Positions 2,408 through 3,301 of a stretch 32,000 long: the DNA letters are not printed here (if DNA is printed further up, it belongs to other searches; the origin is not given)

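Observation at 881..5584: Convergent pair of giant cytoplasmic LRR paralogs sharing an unrecognised ~190-aa C-terminal domain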

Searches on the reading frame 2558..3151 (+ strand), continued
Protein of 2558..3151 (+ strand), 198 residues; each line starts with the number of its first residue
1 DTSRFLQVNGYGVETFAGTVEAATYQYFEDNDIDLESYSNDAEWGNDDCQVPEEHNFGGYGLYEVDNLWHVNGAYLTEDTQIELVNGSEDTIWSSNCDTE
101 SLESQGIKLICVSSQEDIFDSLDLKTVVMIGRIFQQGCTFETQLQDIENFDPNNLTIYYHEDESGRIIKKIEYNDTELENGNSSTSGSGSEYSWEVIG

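Call 39: search_protein_families(library=pfam, proteins=[L005:3756-7271:+, L007:2113-5685:+, L005:2794-3399:-, L005:1903-2700:-, L005:1216-1710:-, L005:158-1210:-, L010:2840-4540:-, L010:7331-8260:+, L010:910-1821:-], max_evalue=0.01)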
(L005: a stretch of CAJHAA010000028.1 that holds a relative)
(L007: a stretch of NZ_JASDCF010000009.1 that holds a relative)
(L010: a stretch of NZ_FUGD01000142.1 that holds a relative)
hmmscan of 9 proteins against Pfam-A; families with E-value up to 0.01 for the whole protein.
L005:3756-7271:+ (1172 aa): 12 families
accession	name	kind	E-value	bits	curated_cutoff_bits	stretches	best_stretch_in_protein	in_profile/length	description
PF13087.12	AAA_12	-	1.4e-27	97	27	1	944-1142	14-194/195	AAA domain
PF13482.12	RNase_H_2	-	1.4e-23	84.1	22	1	333-520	1-164/165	RNase_H superfamily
PF13086.12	AAA_11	-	1.2e-14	55.2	27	2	856-915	188-250/257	AAA domain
PF13604.12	AAA_30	-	1e-11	45.4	27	1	760-922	8-135/191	AAA domain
PF13245.12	AAA_19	-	9.2e-09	36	25.1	1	767-915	8-129/134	AAA domain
PF01443.25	Viral_helicase1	-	0.00018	21.9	21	0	879-921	59-103/228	Viral superfamily 1 RNA helicase core domain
PF13538.12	UvrD_C_2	-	0.00049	20.3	27.4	0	1086-1139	4-52/52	UvrD-like helicase C-terminal domain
PF20720.3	nSTAND3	-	0.0025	18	27.2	1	769-815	16-61/155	Novel STAND NTPase 3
PF05127.21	NAT10_TcmA_helicase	-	0.0044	17.3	22.7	0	775-908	2-118/176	RNA cytidine acetyltransferase NAT10/TcmA, helicase domain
PF24883.2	NPHP3_N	-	0.0049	17.5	24.8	0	769-800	21-52/164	Nephrocystin 3, N-terminal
PF04851.21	ResIII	-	0.0051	17.2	22.5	0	758-893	12-139/164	Type III restriction enzyme, res subunit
PF25199.1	nSTAND_NTPase5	-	0.0055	17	34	0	731-842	2-110/145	Novel STAND NTPase 5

L007:2113-5685:+ (1191 aa): 12 families
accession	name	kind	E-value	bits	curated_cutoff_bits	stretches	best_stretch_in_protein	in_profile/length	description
PF13087.12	AAA_12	-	3.1e-28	99.1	27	1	963-1161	14-194/195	AAA domain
PF13482.12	RNase_H_2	-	1.7e-23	83.8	22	1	352-539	1-164/165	RNase_H superfamily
PF13086.12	AAA_11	-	4.8e-14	53.2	27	2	877-934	190-250/257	AAA domain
PF13604.12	AAA_30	-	1.9e-11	44.5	27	1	779-941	8-135/191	AAA domain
PF13245.12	AAA_19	-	2.1e-08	34.9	25.1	1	786-934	8-129/134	AAA domain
PF01443.25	Viral_helicase1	-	0.00025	21.4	21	0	898-940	59-103/228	Viral superfamily 1 RNA helicase core domain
PF13538.12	UvrD_C_2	-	0.00075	19.7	27.4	0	1106-1158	5-52/52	UvrD-like helicase C-terminal domain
PF20720.3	nSTAND3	-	0.0029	17.8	27.2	0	788-834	16-61/155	Novel STAND NTPase 3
PF04851.21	ResIII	-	0.0045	17.3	22.5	0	777-912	12-139/164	Type III restriction enzyme, res subunit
PF25199.1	nSTAND_NTPase5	-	0.0056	17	34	0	750-861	2-110/145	Novel STAND NTPase 5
PF24883.2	NPHP3_N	-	0.0068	17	24.8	0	788-819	21-52/164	Nephrocystin 3, N-terminal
PF04994.19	TfoX_C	-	0.0085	16.6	23.1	0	254-284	3-33/81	TfoX C-terminal domain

L005:2794-3399:- (202 aa): 0 families

L005:1903-2700:- (266 aa): 0 families

L005:1216-1710:- (165 aa): 2 families
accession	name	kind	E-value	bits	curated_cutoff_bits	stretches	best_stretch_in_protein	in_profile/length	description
PF01527.26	HTH_Tnp_1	-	3e-12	47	24.1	2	3-53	6-55/75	Transposase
PF13466.11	STAS_2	-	0.0079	16.8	29.2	0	18-52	27-61/80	STAS domain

L005:158-1210:- (351 aa): 3 families
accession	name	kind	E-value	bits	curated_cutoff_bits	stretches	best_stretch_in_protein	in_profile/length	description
PF00665.32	rve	-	2.8e-16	60.1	32.6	1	135-234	2-100/102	Integrase core domain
PF13683.12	rve_3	-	4.8e-12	45.9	26.5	1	225-291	2-67/67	Integrase core domain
PF13565.12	HTH_32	-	2.5e-06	28.4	33.7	1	35-108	4-73/73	Homeodomain-like domain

L010:2840-4540:- (567 aa): 8 families
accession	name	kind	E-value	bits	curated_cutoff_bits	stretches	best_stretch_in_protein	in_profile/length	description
PF07693.20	KAP_NTPase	-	1.5e-37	129.9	20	1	22-315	3-289/293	KAP family P-loop domain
PF13191.12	AAA_16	-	6.1e-08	33.8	32.6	1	34-204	21-156/167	AAA ATPase domain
PF24883.2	NPHP3_N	-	2.7e-05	24.9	24.8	0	32-116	17-96/164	Nephrocystin 3, N-terminal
PF13401.12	AAA_22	-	9.3e-05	23.2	27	1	39-216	7-119/130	AAA domain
PF05729.18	NACHT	-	0.0013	19.1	26.7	0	39-60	2-23/167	NACHT domain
PF25199.1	nSTAND_NTPase5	-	0.0015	18.8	34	0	34-74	38-77/145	Novel STAND NTPase 5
PF00931.28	NB-ARC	-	0.0015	18.3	23.5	1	22-117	3-92/248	NB-ARC domain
PF03266.21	NTPase_1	-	0.0062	16.8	23.9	0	40-70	2-32/168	NTPase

L010:7331-8260:+ (310 aa): 2 families
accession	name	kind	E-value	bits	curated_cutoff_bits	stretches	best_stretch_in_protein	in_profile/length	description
PF00892.27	EamA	-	3.4e-39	134.6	28.2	2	162-299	2-134/135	EamA-like transporter family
PF03151.22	TPT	-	6.7e-06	26.1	30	1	47-211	31-195/291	Triose-phosphate Transporter family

L010:910-1821:- (304 aa): 0 families

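Call 40: predict_structure(alignment_id=A2)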
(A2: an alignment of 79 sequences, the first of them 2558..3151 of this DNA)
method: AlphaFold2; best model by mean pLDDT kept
length: 198 residues; sequences in the alignment: 79
mean_pLDDT: 96.9   pTM: 0.89
mean pLDDT of the five models: 96.9, 96.9, 96.9, 96.8, 96.7
residues with pLDDT >= 90: 191; 70-90: 7; 50-70: 0; < 50: 0
segments of 3 or more residues with pLDDT < 50: none
pLDDT, mean of each block of 10 residues (from residue 1): 93 98 98 98 94 96 98 98 96 98 98 98 98 98 92 98 98 97 95 98
secondary structure, 60 per line:
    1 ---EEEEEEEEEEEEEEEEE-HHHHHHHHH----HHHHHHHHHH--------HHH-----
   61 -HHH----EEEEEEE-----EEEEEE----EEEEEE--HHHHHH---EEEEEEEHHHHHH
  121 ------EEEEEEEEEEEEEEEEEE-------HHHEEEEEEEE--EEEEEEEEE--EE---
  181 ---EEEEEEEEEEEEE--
elements in order: E4-20 H22-30 H35-44 E69-75 E81-86 E91-96 H99-104 E108-114 H115-120 E127-144 E155-162 E165-173 E184-196

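Call 45: fold_search(model_id=the predicted structure, library=pdb)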
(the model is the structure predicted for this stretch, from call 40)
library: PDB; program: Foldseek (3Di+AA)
matches with E <= 10: 100; with E <= 0.001: 0
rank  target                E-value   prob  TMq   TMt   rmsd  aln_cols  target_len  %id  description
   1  6p1j_A                8.1e-01  0.02  0.15  0.04  19.7       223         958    9  The structure of condensation and adenylation domains of teixobactin-producing nonribosomal peptide synthetase Txo2 se (released 2019-05-29)
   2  3r0q_G                1.5e+00  0.01  0.16  0.11  17.6       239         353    9  A Uniquely Open Conformation Revealed in the Crystal Structure of Arabidopsis Thaliana Protein Arginine Methyltransfer (released 2011-10-19)
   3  7zkt_D                1.7e+00  0.01  0.10  0.10  19.3       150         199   16  Moss spermine/spermidine acetyl transferase (PpSSAT) in complex with CoA and lysine (released 2023-03-22)
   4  9i4z                  2.1e+00  0.01  0.11  0.05  23.5       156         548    6  Crystal structure of Thomasclavelia ramosa IgA peptidase (IgAse) active site mutant (E330-N876) (released 2025-06-25)
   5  9qdh                  2.1e+00  0.01  0.11  0.05  23.5       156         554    6  Crystal structure of IgA protease (323-878) from Thomasclavelia ramosa (released 2025-07-16)
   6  7zkt_A                2.5e+00  0.01  0.10  0.10  19.1       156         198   13  Moss spermine/spermidine acetyl transferase (PpSSAT) in complex with CoA and lysine (released 2023-03-22)
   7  9ekk_A                2.7e+00  0.01  0.11  0.05  23.4       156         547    6  Thomasclavelia ramosa Immunoglobulin A Protease Middle (Protease) Domain with C-terminal Domain #1 (Crystallized as Pu (released 2025-09-03)
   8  8rz6_A                2.9e+00  0.01  0.15  0.08  19.4       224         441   11  SeMet derivative structure of the condensation domain TomBC from the Tomaymycin non-ribosomal peptide synthetase (released 2024-06-26)
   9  4jmc_B                2.9e+00  0.01  0.09  0.08  16.2       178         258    7  Enduracididine biosynthesis enzyme MppR complexed with pyruvate (released 2013-07-03)
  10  9nn1_R                2.9e+00  0.01  0.10  0.06  16.5       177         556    6  Yeast V1-ATPase bound to Rtc5p (released 2026-03-04)
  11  7x81_A                3.1e+00  0.01  0.12  0.15  17.0       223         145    6  The crystal structure of PloI4-C16M/D46A/I137V in complex with exo-2+2 adduct (released 2023-02-08)
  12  4jm3_A                3.3e+00  0.01  0.09  0.07  16.2       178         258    7  Enduracididine Biosynthesis Enzyme MppR with HEPES Buffer Bound (released 2013-07-03)
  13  4usu                  3.7e+00  0.01  0.14  0.07  14.1       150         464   13  Crystal structure of human soluble Adenylyl Cyclase in complex with alpha,beta-methyleneadenosine-5'-triphosphate (released 2014-07-30)
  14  6ymn_AAA              3.7e+00  0.01  0.09  0.09  14.6       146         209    6  Crystal structure of the Diels Alderase AbmU from Streptomyces koyangensis (released 2021-04-21)
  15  7zyv_C                3.7e+00  0.01  0.14  0.10  23.0       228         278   10  Cryo-EM structure of catalytically active Spinacia oleracea cytochrome b6f in complex with endogenous plastoquinones a (released 2023-01-25)
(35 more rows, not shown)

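Call 48: fold_search(model_id=the predicted structure, library=viral)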
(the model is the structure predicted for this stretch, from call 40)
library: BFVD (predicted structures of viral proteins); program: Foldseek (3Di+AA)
matches with E <= 10: 154; with E <= 0.001: 5
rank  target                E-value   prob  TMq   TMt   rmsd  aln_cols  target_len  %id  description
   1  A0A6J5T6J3            5.4e-23  1.00  0.89  0.89   1.8       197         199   30  Uncharacterized protein [uncultured Caudovirales phage]
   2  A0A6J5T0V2            1.8e-18  1.00  0.86  0.45   2.3       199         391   22  Uncharacterized protein [uncultured Caudovirales phage]
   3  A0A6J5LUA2            1.3e-17  1.00  0.81  0.50   3.4       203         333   23  Uncharacterized protein [uncultured Caudovirales phage]
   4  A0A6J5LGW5            2.7e-16  1.00  0.77  0.43   3.5       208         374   19  Uncharacterized protein [uncultured Caudovirales phage]
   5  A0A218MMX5            1.1e-15  1.00  0.81  0.70   3.0       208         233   17  Uncharacterized protein [uncultured virus]
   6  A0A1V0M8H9            6.0e-02  0.04  0.13  0.05  24.9       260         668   10  Envelope glycoprotein C [Columbid alphaherpesvirus 1]
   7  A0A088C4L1            1.7e-01  0.02  0.09  0.09  33.8       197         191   10  (no name in the UniProt tables at hand)
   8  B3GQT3                3.3e-01  0.01  0.10  0.05  24.5       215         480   10  Glycoprotein C [Suid herpesvirus 1]
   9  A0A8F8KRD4            4.6e-01  0.09  0.15  0.10  11.3        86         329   10  Ovarian tumor-like cysteine protease [Clandestinovirus]
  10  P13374                6.7e-01  0.01  0.13  0.07  26.9       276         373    7  Envelope glycoprotein C homolog [Meleagrid herpesvirus 1 (strain FC126)]
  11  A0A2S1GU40            7.6e-01  0.04  0.09  0.20  17.8        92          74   10  (no name in the UniProt tables at hand)
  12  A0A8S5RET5            8.6e-01  0.04  0.13  0.05  14.9       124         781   10  BNR repeat-containing family member [virus sp. ctE0n6]
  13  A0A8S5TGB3            8.6e-01  0.02  0.19  0.15  20.7       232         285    9  Uncharacterized protein [Phage sp. ctL4h4]
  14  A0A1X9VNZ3            9.1e-01  0.12  0.16  0.13  11.1        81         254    7  Uncharacterized protein [Mimivirus AB-566-O17]
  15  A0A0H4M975            9.7e-01  0.01  0.09  0.03  26.2       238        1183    6  (no name in the UniProt tables at hand)
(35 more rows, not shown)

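Call 49: search_dna_similar(query=P0028, collection=phages, mode=protein, max_evalue=0.001, max_rows=40)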
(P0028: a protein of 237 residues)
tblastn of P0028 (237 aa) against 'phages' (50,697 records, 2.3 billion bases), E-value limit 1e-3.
No match.

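Call 50: search_dna_similar(query=window:2558-3151:+, collection=phages, mode=protein, max_evalue=0.01, max_rows=40)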
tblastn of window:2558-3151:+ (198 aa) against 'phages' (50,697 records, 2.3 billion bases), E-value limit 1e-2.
No match.

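Call 51: find_related_loci(query=P0028, collection=viral_contigs, flank=10000)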
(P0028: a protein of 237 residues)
Query P0028 (237 aa) in viral_contigs; peptide patterns used: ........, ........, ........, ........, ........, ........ (x = any residue, [..] = any of these).
61 stretches matched a pattern; 6 encode a relative of the query (tblastn E <= 1e-3); 6 distinct loci.
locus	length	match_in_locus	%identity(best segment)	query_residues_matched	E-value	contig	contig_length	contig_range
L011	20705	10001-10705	65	1-234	9e-99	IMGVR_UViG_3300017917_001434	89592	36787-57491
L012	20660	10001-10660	66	1-220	7e-92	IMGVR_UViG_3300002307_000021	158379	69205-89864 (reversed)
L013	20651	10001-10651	55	1-219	2e-78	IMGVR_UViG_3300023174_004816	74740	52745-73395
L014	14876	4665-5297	47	1-213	5e-56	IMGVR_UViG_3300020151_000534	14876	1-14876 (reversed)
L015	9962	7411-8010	45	1-203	2e-55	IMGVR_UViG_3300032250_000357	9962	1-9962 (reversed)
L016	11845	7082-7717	43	1-215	1e-54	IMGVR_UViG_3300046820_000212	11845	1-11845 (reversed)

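Call 52: find_related_loci(query=P0048, collection=viral_contigs, flank=10000)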
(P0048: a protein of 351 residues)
Query P0048 (351 aa) in viral_contigs; peptide patterns used: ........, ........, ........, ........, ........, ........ (x = any residue, [..] = any of these).
83 stretches matched a pattern; 28 encode a relative of the query (tblastn E <= 1e-3); 28 distinct loci.
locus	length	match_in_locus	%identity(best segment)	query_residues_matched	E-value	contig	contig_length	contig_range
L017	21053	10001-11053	95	1-351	0e+0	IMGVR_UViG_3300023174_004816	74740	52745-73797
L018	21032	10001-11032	86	1-351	0e+0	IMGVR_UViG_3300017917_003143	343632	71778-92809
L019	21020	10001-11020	81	1-351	0e+0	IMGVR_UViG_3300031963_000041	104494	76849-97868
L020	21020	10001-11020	81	1-351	0e+0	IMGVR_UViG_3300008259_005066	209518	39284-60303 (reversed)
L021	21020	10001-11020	81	1-351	0e+0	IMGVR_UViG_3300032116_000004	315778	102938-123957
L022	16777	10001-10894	65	8-313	3e-128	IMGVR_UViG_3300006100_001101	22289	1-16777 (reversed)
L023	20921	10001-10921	61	1-313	9e-121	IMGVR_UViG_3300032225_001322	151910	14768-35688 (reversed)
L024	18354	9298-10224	54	1-305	5e-98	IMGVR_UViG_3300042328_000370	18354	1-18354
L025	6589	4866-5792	54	1-305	4e-98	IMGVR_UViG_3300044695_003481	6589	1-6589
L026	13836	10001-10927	54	1-305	4e-98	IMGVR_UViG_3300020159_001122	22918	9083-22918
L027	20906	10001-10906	53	1-303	5e-93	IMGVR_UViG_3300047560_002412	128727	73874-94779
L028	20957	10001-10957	49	1-312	1e-87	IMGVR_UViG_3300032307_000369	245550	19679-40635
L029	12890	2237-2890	60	1-217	5e-86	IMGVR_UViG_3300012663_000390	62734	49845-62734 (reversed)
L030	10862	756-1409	58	1-217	1e-83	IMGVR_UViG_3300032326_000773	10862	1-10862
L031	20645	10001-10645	57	1-214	1e-75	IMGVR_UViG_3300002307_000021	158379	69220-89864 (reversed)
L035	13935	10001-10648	54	1-216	4e-69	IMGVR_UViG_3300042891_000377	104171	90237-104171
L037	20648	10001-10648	54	1-216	2e-68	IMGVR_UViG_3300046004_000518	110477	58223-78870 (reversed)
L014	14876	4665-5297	47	1-211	1e-52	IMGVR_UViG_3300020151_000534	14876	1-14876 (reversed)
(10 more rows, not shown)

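Call 55: search_protein_families(library=phrogs, proteins=[L018:8917-9360:+, L037:10859-11254:+, L035:8764-9330:+, L027:8317-9144:+, L013:7637-8347:+, L014:3891-4652:+, L037:6207-7538:+, L020:11045-12181:+, L022:8567-9760:+, L027:7040-7708:+], max_evalue=0.001)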
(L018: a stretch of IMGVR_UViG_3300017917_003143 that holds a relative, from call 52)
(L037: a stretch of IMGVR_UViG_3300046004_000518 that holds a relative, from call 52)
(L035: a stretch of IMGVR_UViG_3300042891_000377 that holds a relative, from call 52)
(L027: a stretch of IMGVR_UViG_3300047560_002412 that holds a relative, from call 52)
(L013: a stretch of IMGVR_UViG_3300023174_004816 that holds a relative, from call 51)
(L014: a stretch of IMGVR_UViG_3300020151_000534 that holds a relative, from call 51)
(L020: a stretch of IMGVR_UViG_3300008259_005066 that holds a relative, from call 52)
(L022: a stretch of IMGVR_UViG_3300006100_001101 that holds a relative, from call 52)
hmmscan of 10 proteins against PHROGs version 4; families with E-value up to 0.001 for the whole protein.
L018:8917-9360:+ (148 aa): 2 families
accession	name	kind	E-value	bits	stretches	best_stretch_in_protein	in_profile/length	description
phrog_2520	-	moron, auxiliary metabolic gene and host takeover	2.5e-22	80.4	1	1-130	10-157/166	gamma-glutamyl cyclotransferase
phrog_27033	-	unknown function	3.8e-18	67.1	1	3-133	2-137/208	-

L037:10859-11254:+ (132 aa): 0 families

L035:8764-9330:+ (189 aa): 4 families
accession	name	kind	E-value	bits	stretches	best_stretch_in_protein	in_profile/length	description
phrog_938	-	lysis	4.8e-25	87.9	1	49-185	41-176/2185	endolysin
phrog_15649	-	lysis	4.1e-08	32.7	1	51-183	221-373/1079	endolysin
phrog_14642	-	lysis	1.8e-07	31.8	1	57-178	99-213/215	endolysin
phrog_17417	-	unknown function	0.00032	21.5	1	38-111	57-133/192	-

L027:8317-9144:+ (276 aa): 0 families

L013:7637-8347:+ (237 aa): 0 families

L014:3891-4652:+ (254 aa): 1 family
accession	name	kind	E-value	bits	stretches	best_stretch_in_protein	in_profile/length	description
phrog_2197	-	other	7.2e-46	157.1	1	55-245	8-198/200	GTP cyclohydrolase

L037:6207-7538:+ (444 aa): 2 families
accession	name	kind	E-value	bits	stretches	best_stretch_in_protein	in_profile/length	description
phrog_114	-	DNA, RNA and nucleotide metabolism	1.5e-127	427.8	1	1-443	90-518/634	ATP-dependent DNA ligase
phrog_461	-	unknown function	1.8e-08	35.4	1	2-123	12-139/152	-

L020:11045-12181:+ (379 aa): 0 families

L022:8567-9760:+ (398 aa): 0 families

L027:7040-7708:+ (223 aa): 4 families
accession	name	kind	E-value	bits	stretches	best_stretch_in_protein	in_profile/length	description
phrog_85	-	DNA, RNA and nucleotide metabolism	1.2e-75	256.7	1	1-215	371-578/866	thymidylate synthase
phrog_10644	-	DNA, RNA and nucleotide metabolism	1.3e-44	153.2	1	68-209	3-143/160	thymidylate synthase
phrog_22708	-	DNA, RNA and nucleotide metabolism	4.8e-13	50.1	1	21-97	38-125/242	thymidylate synthase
phrog_28804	-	DNA, RNA and nucleotide metabolism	1.6e-05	26.2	1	141-218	7-83/91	thymidylate synthase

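Call 61: search_solved_structures(query=A2, max_evalue=10)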
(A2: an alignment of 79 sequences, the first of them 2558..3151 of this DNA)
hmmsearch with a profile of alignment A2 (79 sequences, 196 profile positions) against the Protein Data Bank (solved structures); distinct sequences matched with E-value up to 10: 3.
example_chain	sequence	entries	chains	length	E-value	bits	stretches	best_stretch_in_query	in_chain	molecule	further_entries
8zgu_A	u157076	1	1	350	0.58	12.9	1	61-112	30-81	Envelopment polyprotein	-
7nks_B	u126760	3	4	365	0.65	12.7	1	61-112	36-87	Envelope polyprotein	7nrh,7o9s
5opg_A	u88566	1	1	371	0.68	12.6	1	61-112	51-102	envelope glycoprotein Gn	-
